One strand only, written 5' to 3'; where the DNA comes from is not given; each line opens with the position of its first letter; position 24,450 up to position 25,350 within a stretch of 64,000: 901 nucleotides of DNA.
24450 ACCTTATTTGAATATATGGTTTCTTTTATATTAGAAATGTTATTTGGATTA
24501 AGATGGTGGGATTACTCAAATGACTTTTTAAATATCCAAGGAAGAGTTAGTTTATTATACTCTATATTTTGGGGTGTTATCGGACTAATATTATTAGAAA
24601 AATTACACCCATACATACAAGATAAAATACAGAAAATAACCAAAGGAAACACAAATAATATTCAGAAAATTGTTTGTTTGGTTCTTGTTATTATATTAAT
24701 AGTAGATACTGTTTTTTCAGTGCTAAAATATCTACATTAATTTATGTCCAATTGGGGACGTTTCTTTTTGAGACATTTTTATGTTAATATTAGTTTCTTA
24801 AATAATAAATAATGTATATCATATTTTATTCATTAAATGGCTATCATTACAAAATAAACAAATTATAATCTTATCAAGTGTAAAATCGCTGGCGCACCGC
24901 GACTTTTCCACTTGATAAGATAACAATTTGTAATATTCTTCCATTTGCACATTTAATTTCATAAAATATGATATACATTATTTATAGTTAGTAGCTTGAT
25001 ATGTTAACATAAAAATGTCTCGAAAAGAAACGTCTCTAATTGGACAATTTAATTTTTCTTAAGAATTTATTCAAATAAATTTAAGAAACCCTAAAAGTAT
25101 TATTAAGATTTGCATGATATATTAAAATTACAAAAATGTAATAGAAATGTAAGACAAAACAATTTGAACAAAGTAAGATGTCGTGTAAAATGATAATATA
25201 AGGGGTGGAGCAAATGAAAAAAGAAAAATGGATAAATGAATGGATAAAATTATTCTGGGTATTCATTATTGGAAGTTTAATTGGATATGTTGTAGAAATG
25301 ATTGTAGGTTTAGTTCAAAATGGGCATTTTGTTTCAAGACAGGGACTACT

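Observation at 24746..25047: Giant nested hairpin B: wobble pattern indicates a + strand RNA fold, and the arms are built from another repeat family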

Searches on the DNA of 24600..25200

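Call 66: search_rna_families(source=window, start=24600, end=25200, threshold=evalue, max_evalue=1)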
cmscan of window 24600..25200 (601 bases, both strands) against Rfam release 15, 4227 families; matches with E-value up to 1: 3.
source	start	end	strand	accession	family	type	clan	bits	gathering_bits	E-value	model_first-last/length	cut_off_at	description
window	24859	24930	-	RF04099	MIR837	Gene; miRNA;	-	24.2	117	0.019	1-122/122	no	MIR837 microRNA precursor family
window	24865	24978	-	RF02048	STnc30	Gene; sRNA;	-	22.3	120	0.31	1-132/132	no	Salmonella enterica conserved region STnc30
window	24843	24946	-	RF04097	MIR2630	Gene; miRNA;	-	17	144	0.77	1-229/229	no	MIR2630 microRNA precursor family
